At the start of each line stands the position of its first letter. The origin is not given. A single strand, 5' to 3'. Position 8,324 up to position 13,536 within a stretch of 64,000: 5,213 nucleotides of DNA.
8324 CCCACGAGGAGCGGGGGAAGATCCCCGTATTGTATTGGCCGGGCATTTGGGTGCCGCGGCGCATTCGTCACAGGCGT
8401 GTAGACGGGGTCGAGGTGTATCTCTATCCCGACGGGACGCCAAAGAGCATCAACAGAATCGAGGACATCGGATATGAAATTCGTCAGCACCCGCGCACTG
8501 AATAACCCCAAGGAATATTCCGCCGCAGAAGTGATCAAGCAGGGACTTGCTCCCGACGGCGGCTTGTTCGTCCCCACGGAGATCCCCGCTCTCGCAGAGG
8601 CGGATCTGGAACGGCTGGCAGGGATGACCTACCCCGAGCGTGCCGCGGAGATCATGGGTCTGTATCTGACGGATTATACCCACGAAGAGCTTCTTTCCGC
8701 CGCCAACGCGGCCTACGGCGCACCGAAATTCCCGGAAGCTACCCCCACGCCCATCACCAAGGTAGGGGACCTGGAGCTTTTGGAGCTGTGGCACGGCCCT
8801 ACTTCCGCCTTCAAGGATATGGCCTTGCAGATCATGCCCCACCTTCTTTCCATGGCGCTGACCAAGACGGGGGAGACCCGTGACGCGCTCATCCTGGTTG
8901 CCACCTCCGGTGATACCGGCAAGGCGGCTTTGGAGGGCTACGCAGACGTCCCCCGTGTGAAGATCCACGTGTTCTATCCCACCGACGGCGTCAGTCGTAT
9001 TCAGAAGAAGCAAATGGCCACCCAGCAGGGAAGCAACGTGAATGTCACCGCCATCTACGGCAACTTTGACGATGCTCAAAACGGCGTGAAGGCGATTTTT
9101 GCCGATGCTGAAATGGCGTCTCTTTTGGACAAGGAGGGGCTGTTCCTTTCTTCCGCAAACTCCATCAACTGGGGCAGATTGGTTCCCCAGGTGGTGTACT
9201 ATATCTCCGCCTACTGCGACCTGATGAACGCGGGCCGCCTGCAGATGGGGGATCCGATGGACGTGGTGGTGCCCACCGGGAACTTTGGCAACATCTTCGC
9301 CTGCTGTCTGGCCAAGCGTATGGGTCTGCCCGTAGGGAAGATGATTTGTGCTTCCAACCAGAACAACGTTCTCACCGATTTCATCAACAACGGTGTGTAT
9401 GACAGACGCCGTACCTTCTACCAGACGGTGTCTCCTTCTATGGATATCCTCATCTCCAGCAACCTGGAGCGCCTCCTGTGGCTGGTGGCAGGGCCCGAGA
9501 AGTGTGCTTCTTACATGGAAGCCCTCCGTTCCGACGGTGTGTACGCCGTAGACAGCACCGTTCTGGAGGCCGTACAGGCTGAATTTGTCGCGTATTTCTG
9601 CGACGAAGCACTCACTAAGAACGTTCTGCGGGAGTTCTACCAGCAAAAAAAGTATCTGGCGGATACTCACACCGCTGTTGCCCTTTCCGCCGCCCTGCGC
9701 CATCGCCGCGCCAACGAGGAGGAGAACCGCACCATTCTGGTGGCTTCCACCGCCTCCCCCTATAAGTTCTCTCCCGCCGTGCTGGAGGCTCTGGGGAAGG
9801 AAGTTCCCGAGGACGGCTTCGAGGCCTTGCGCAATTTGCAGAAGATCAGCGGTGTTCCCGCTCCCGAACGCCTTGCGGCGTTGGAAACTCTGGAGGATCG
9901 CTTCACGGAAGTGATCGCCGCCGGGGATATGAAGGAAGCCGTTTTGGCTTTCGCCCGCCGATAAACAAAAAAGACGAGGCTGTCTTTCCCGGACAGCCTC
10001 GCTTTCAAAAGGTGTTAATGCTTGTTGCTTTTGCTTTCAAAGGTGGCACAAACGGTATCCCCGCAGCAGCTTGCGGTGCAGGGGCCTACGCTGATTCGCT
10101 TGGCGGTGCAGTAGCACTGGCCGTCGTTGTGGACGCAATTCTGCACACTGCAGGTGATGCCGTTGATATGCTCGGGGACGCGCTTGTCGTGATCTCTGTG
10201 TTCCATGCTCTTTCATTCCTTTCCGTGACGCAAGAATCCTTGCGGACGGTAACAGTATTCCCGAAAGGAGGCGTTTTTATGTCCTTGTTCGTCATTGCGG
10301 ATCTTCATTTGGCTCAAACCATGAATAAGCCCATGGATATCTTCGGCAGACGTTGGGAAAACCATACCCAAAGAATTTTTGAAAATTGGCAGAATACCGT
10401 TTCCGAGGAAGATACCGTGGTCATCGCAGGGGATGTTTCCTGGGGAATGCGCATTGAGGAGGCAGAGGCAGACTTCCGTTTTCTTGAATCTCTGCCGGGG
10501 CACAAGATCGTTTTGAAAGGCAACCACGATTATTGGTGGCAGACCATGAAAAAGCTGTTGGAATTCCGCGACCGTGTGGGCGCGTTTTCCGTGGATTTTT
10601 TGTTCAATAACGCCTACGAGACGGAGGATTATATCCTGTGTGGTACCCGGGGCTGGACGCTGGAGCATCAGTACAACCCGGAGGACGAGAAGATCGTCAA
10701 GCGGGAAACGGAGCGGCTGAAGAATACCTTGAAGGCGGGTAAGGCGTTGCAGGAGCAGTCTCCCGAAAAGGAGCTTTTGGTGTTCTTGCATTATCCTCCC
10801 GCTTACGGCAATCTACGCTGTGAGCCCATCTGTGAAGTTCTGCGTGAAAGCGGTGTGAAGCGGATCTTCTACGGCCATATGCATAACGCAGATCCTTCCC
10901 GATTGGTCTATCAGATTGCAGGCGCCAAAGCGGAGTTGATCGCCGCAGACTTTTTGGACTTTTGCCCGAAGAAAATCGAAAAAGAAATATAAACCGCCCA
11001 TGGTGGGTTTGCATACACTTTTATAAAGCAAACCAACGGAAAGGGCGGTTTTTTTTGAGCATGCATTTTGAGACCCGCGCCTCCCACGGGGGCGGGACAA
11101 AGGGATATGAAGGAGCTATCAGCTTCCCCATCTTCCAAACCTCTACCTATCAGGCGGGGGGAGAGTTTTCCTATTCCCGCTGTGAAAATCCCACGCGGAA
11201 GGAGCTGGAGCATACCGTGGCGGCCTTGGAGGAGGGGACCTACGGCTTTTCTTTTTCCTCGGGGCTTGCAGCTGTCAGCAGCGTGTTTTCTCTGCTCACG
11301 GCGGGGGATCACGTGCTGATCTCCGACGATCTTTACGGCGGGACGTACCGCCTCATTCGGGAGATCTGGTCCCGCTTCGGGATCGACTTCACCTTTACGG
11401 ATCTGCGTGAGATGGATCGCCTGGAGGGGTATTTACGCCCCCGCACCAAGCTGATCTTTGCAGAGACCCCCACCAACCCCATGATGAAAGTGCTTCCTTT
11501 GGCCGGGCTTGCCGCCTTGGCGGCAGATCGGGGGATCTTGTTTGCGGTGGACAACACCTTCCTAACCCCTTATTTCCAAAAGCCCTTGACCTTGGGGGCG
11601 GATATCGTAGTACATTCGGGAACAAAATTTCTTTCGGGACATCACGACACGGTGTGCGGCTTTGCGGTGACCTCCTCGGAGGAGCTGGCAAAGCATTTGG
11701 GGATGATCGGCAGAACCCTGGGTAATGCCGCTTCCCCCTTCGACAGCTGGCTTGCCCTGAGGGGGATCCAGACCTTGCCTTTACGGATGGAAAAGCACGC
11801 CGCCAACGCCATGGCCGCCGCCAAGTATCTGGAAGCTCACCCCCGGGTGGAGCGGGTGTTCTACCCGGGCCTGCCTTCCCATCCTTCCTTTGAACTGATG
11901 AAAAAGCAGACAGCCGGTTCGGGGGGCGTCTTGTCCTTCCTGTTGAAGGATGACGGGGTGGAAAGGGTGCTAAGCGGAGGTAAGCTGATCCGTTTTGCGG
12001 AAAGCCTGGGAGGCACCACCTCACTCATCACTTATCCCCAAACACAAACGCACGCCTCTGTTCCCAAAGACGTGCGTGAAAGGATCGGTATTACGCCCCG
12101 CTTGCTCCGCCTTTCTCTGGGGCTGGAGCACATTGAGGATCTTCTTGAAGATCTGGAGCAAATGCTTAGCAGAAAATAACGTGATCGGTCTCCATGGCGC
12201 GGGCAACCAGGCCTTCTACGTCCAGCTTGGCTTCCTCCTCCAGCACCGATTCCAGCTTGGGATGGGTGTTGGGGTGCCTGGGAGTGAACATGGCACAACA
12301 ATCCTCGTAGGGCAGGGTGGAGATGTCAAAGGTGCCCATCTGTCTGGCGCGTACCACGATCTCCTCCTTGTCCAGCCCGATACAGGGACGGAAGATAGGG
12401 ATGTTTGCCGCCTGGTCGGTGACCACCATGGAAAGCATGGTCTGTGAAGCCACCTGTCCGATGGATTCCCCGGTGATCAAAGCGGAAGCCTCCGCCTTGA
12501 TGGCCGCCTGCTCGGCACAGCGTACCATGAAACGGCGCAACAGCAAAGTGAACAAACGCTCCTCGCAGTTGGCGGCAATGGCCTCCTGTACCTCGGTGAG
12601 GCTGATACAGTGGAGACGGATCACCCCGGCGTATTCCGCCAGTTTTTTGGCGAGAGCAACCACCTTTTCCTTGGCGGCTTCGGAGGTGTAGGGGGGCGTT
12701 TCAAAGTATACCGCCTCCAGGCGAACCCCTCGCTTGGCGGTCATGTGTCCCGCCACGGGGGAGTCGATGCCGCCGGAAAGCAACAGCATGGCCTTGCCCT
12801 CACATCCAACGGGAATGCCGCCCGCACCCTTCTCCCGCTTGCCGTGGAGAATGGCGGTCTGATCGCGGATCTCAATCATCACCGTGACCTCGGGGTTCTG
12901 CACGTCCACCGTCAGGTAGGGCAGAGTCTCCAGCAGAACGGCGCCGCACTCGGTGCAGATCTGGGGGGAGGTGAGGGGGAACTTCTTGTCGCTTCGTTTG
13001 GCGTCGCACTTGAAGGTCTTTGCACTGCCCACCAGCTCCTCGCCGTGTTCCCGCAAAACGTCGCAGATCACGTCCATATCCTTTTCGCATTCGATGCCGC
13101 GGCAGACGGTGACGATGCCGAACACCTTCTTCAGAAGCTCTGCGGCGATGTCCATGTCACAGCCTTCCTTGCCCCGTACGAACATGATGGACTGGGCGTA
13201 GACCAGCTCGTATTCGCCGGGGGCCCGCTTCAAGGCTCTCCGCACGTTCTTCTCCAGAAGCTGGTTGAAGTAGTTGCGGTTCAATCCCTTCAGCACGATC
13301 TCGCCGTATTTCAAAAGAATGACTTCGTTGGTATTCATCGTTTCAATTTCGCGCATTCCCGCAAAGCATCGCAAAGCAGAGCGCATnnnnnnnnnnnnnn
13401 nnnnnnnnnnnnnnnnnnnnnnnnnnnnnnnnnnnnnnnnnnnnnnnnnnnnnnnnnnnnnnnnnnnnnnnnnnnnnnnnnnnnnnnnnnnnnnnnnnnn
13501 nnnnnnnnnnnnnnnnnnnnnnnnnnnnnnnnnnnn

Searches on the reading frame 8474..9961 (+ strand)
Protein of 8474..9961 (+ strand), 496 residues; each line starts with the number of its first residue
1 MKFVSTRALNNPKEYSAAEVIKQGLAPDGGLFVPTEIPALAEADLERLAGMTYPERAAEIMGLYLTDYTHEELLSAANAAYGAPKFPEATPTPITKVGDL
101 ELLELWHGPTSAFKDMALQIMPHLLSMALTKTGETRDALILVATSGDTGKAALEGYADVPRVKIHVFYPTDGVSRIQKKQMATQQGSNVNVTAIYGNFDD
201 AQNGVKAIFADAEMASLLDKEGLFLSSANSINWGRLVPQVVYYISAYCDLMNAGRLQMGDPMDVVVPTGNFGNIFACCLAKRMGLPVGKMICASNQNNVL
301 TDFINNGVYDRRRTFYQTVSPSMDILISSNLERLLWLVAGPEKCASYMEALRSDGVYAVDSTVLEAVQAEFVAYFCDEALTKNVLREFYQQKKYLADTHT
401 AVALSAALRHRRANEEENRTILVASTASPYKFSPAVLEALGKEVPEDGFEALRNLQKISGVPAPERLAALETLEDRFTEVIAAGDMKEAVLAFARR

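Call 34: search_protein_families(library=pfam, proteins=[window:8474-9961:+], max_evalue=0.00001)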
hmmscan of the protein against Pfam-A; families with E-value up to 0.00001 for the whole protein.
window:8474-9961:+ (496 aa): 3 families
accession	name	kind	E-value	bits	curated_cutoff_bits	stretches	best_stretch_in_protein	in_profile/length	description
PF14821.11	Thr_synth_N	-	5.5e-20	71.8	25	1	2-81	1-79/79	Threonine synthase N terminus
PF00291.31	PALP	-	3.6e-18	66.4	35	1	104-423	28-292/295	Pyridoxal-phosphate dependent enzyme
PF24857.1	THR4_C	-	1.2e-09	38.7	27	1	400-479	1-70/85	Threonine synthase, C-terminal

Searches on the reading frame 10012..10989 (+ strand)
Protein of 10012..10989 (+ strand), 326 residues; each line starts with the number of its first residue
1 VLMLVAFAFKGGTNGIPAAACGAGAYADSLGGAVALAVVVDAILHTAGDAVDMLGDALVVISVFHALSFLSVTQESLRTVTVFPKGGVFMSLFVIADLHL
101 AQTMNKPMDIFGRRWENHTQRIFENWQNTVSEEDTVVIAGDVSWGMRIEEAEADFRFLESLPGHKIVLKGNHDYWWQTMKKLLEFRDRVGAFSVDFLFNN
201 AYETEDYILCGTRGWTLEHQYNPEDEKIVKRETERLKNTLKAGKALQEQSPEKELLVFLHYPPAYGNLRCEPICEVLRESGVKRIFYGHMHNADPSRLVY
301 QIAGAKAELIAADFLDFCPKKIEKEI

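Call 35: search_protein_families(library=pfam, proteins=[window:10012-10989:+], max_evalue=0.00001)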
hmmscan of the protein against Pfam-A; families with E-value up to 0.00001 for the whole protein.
window:10012-10989:+ (326 aa): 1 family
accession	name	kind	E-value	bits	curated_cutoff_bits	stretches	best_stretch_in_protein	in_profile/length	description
PF00149.33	Metallophos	-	4.6e-15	57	21.5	1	90-292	1-190/191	Calcineurin-like phosphoesterase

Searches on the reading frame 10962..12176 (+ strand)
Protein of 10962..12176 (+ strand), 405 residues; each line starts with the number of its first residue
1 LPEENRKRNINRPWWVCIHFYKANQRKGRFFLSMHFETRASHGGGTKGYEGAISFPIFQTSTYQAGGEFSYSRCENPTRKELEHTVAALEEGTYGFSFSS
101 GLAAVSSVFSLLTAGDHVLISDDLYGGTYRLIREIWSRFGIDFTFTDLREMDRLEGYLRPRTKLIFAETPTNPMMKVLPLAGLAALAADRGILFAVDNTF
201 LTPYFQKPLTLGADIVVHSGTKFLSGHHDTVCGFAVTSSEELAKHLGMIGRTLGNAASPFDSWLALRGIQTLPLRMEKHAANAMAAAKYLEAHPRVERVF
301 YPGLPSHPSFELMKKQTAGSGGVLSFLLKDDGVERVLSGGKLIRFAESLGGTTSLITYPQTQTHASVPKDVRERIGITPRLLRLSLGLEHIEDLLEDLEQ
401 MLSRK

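Call 35: search_protein_families(library=pfam, proteins=[window:10962-12176:+], max_evalue=0.00001)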
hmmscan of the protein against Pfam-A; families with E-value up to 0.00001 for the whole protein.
window:10962-12176:+ (405 aa): 1 family
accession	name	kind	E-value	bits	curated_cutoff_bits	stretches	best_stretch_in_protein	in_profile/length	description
PF01053.26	Cys_Met_Meta_PP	-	2.5e-132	441.5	27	1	38-402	2-380/381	Cys/Met metabolism PLP-dependent enzyme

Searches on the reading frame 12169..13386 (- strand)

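Call 35: search_protein_families(library=pfam, proteins=[window:12169-13386:-], max_evalue=0.00001)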
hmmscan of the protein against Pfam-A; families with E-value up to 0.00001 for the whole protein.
window:12169-13386:- (406 aa): 4 families
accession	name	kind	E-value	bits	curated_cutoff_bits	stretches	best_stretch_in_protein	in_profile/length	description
PF02568.20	ThiI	-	9e-63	211.9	20.5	1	194-389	1-196/197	Thiamine biosynthesis protein (ThiI)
PF22025.1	ThiI_fer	-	6e-19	68.7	25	1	22-95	1-72/72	ThiI ferredoxin-like domain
PF02926.22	THUMP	-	1.3e-12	48.3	20.6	1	102-180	2-81/84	THUMP domain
PF06508.19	QueC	-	3.2e-06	27.2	22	0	198-268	1-65/210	Queuosine biosynthesis protein QueC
